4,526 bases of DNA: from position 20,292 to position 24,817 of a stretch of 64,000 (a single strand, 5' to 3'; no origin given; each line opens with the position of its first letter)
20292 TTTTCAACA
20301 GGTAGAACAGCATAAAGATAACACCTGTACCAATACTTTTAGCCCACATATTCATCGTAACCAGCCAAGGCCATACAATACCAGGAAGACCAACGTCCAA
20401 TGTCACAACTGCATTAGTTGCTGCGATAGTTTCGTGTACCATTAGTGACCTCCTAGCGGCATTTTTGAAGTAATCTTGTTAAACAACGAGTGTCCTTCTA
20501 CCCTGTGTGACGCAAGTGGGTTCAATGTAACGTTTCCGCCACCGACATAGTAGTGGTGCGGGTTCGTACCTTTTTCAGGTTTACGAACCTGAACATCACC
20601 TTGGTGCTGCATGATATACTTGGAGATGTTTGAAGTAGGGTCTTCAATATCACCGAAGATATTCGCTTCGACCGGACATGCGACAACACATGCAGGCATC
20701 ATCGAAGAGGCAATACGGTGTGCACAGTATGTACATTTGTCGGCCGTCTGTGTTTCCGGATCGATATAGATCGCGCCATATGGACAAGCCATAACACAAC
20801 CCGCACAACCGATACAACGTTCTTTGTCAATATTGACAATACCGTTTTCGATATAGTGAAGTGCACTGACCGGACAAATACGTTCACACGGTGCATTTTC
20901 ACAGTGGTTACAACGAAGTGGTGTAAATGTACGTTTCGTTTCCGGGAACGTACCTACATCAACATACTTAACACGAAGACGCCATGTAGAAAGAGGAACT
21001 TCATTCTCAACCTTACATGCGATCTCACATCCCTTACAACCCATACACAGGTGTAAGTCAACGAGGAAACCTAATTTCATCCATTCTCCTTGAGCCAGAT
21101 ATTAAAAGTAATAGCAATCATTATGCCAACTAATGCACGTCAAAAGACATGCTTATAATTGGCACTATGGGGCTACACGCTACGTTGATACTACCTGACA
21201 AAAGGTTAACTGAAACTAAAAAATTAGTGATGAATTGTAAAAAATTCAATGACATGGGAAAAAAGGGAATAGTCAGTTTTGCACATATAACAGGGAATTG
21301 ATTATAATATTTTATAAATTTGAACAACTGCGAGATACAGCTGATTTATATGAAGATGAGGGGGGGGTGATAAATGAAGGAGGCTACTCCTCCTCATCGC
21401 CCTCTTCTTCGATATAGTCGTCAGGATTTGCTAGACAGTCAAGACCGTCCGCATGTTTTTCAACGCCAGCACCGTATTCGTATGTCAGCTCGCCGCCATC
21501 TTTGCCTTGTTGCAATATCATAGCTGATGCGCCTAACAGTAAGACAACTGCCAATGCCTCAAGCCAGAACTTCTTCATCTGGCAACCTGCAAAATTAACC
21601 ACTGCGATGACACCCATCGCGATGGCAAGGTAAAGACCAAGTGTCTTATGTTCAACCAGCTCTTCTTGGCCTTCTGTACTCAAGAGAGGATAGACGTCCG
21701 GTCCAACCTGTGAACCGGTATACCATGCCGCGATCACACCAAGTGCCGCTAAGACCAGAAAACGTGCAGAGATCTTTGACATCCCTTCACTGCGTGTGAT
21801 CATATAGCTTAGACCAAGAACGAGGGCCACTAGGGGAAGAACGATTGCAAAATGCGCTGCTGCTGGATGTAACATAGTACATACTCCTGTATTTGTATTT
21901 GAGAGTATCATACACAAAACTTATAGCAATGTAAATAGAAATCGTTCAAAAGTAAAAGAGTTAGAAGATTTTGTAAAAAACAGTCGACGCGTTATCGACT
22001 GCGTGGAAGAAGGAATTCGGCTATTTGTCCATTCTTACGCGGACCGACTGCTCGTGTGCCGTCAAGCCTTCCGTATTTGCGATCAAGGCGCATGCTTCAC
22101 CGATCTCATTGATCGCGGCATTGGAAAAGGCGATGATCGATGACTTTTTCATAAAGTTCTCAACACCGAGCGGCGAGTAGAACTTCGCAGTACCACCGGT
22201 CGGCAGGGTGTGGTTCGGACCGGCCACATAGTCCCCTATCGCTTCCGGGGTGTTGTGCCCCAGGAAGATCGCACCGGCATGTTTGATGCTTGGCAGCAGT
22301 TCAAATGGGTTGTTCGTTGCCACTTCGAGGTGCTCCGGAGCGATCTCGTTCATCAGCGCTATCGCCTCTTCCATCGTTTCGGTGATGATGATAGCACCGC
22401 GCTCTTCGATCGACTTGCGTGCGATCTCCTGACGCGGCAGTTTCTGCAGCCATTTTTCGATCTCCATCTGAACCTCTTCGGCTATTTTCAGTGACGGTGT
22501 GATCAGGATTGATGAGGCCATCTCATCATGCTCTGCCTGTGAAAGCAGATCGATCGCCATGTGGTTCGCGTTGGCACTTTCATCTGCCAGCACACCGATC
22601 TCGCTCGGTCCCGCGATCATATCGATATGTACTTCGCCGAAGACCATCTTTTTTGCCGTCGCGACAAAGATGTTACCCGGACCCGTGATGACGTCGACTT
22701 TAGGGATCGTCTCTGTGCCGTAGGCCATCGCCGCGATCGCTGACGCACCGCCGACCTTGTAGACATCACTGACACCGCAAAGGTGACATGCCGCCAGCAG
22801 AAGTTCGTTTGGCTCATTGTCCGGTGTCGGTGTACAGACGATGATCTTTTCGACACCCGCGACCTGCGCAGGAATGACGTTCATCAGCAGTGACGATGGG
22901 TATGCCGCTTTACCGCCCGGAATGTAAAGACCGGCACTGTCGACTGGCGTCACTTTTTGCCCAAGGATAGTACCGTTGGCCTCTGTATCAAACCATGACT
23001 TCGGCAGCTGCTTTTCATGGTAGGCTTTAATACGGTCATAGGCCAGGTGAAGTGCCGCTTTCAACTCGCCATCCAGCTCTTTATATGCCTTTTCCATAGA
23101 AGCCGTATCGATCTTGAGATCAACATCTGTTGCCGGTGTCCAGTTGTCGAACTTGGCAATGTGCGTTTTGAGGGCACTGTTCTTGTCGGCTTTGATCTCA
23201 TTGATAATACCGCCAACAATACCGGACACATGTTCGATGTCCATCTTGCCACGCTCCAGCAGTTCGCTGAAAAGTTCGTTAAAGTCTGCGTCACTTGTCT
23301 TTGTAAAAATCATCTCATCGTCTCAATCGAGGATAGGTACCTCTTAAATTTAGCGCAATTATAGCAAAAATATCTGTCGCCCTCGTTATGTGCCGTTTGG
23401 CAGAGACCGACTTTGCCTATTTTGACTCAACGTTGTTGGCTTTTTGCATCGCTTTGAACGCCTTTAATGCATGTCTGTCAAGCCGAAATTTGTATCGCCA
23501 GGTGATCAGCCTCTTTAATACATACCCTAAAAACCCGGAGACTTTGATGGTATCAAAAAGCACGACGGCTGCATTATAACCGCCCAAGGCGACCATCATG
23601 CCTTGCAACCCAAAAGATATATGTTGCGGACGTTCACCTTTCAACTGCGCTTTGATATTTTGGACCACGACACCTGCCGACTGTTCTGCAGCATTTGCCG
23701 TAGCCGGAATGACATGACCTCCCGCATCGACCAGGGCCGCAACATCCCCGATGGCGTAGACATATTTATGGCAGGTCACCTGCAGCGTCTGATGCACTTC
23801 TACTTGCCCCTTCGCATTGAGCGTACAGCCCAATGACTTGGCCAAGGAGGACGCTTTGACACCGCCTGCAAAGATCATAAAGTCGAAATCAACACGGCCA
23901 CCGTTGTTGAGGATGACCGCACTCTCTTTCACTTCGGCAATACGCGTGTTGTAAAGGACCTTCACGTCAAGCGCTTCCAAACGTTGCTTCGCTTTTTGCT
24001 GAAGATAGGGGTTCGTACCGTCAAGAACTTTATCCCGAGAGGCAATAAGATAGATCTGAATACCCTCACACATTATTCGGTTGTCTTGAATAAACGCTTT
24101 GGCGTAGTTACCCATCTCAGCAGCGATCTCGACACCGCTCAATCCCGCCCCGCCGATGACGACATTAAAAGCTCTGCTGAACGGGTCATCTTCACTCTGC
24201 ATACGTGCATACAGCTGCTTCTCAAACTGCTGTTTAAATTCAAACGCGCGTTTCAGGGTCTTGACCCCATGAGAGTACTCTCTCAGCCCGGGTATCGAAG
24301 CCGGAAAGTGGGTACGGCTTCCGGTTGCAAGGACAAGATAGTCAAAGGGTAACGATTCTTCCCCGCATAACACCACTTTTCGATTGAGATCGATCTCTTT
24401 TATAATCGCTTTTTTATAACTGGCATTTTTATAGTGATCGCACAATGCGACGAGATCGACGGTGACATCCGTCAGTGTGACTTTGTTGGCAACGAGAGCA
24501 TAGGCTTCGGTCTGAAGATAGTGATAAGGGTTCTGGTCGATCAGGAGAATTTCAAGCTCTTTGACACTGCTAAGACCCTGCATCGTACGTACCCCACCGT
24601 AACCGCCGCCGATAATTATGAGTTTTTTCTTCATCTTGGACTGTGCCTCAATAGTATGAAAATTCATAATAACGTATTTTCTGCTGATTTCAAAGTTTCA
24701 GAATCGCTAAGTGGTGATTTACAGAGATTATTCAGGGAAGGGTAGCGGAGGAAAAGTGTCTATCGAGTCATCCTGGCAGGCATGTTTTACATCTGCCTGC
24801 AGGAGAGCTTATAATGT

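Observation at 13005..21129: Sigma54-headed 7-gene molybdoenzyme operon (B-C-A-chaperone-polyferredoxin) with two unexplained accessory genes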

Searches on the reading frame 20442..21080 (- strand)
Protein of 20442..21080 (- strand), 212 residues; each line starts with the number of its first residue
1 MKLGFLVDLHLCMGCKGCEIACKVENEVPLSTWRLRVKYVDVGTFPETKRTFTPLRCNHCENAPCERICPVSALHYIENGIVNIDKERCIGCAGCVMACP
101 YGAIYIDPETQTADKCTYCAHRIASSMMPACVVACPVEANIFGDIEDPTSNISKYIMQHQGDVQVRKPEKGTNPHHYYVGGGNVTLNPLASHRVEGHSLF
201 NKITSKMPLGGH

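Call 3: search_protein_families(library=pfam, proteins=[window:20442-21080:-], max_evalue=0.01)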
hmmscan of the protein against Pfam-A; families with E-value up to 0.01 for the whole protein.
window:20442-21080:- (212 aa): 12 families
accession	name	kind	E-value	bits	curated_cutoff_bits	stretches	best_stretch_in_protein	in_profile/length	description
PF13247.11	Fer4_11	-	5.2e-22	78.4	26.2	1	51-144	4-99/100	4Fe-4S dicluster domain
PF12837.12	Fer4_6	-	8.5e-12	44.9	25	1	81-104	1-24/24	4Fe-4S binding domain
PF12838.12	Fer4_7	-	1e-11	45.6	27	2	88-139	1-52/52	4Fe-4S dicluster domain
PF00037.32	Fer4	-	3e-10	39.9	21.1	1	83-105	2-24/24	4Fe-4S binding domain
PF13237.11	Fer4_10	-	5.8e-08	33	25.5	1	82-136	2-53/53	4Fe-4S dicluster domain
PF12797.12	Fer4_2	-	3.9e-07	30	24.5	1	84-101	5-22/22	4Fe-4S binding domain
PF25160.1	LdpA_Fe-S-bd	-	6.9e-07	29.4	27.6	1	62-105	6-44/49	LdpA Fe-S cluster-binding domain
PF14697.11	Fer4_21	-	2.4e-06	28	35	2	83-139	2-55/59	4Fe-4S dicluster domain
PF12800.12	Fer4_4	-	2.7e-06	27.7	24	1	87-102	2-17/17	4Fe-4S binding domain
PF13187.11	Fer4_9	-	3.9e-06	27.2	27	1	56-104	1-52/52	4Fe-4S dicluster domain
PF12798.12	Fer4_3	-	0.0014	19.7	27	0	89-103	1-15/15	4Fe-4S binding domain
PF13484.11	Fer4_16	-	0.0034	18.6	30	0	88-117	1-30/66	4Fe-4S double cluster binding domain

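Call 4: search_protein_families(library=ncbifam, proteins=[window:20442-21080:-], max_evalue=0.01)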
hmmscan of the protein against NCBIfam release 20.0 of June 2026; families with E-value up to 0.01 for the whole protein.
window:20442-21080:- (212 aa): 64 families (the best 25 are shown)
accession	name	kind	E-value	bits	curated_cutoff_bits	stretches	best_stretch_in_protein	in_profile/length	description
NF011569.0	PRK14993.1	equivalog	2.8e-61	207.1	416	1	3-190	44-233/244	tetrathionate reductase subunit TtrB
NF041715.1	arsenate_red_ArrB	equivalog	3.8e-51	173.9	450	2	1-107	1-107/233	arsenate respiratory reductase iron-sulfur subunit ArrB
TIGR03149.1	cyt_nit_nrfC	equivalog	4.5e-44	150.4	377.6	1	3-179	39-216/225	cytochrome c nitrite reductase Fe-S protein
NF045797.1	DsrO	equivalog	3.7e-42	144.4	200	1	2-179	43-234/235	sulfate reduction electron transfer complex DsrMKJOP subunit DsrO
TIGR02951.1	DMSO_dmsB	equivalog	1.9e-37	128.8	214.1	1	2-147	1-155/161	DMSO/selenate family reductase complex B subunit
TIGR03478.1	DMSO_red_II_bet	subfamily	1.1e-30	106.6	480.7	1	43-180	117-254/321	DMSO reductase family type II enzyme, iron-sulfur subunit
NF038355.1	FDH3_beta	equivalog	1.4e-29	103.4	240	1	2-120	2-122/180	formate dehydrogenase FDH3 subunit beta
NF042979.1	EthbenzDh_ebdB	equivalog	3.7e-27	95.1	740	1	44-180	140-276/354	ethylbenzene dehydrogenase subunit beta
NF041782.1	mnquin_red_QrcC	equivalog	7e-24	84.8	400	2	4-105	2-117/239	menaquinone reductase iron-sulfur cluster-binding subunit QrcC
NF009408.0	PRK12769.1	equivalog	1.4e-23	82.9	1003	1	7-140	7-142/659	formate-dependent uric acid utilization protein AegA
NF045715.1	sulf_resp_HmcB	equivalog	1.8e-23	83.2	420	1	4-152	38-205/307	sulfate respiration complex iron-sulfur protein HmcB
NF008134.0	PRK10882.1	equivalog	2.7e-23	82.5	263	1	51-170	107-232/329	hydrogenase 2 operon protein HybA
TIGR01582.1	FDH-beta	equivalog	7.4e-23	81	334.7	1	3-156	22-193/283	formate dehydrogenase subunit beta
NF009451.0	PRK12809.1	equivalog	3.1e-22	78.6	1154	1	11-140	11-134/639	formate-dependent uric acid utilization protein YgfT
NF007658.0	PRK10330.1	equivalog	1.9e-18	66.6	260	1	6-104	6-104/181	electron transport protein HydN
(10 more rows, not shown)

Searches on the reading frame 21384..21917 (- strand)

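Call 25: search_protein_families(library=pfam, proteins=[window:21384-21917:-], max_evalue=0.001)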
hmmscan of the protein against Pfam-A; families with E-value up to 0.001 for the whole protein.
window:21384-21917:- (177 aa): 1 family
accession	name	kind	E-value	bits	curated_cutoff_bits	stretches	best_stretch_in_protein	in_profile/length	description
PF09990.14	DUF2231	-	3.9e-06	27.4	26.4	1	16-153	4-138/139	Predicted membrane protein (DUF2231)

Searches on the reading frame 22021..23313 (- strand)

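Call 25: search_protein_families(library=pfam, proteins=[window:22021-23313:-], max_evalue=0.001)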
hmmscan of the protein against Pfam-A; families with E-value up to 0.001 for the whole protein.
window:22021-23313:- (430 aa): 1 family
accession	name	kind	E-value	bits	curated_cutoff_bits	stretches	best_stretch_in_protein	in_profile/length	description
PF00815.25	Histidinol_dh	-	1.7e-173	577.8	27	1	20-428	2-411/411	Histidinol dehydrogenase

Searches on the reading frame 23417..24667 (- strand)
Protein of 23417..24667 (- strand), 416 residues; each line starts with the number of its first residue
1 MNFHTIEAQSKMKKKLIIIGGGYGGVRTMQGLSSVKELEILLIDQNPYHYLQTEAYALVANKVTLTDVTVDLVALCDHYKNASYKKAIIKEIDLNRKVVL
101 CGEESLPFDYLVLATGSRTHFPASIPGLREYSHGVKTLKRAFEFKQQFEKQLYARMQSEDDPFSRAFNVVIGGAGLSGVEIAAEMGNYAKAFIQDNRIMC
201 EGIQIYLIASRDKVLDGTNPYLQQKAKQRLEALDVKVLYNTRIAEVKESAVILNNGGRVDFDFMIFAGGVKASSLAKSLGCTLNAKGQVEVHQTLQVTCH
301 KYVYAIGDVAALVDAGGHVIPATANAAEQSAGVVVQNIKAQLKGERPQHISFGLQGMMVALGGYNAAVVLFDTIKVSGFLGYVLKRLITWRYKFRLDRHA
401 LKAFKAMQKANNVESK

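Call 25: search_protein_families(library=pfam, proteins=[window:23417-24667:-], max_evalue=0.001)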
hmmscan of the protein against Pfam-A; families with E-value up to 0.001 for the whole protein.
window:23417-24667:- (416 aa): 2 families
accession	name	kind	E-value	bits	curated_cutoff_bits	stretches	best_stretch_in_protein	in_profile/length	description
PF07992.20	Pyr_redox_2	-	2e-40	139.5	26.1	1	15-330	2-290/291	Pyridine nucleotide-disulphide oxidoreductase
PF00070.33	Pyr_redox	-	7.2e-07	30.1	22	1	168-250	1-70/82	Pyridine nucleotide-disulphide oxidoreductase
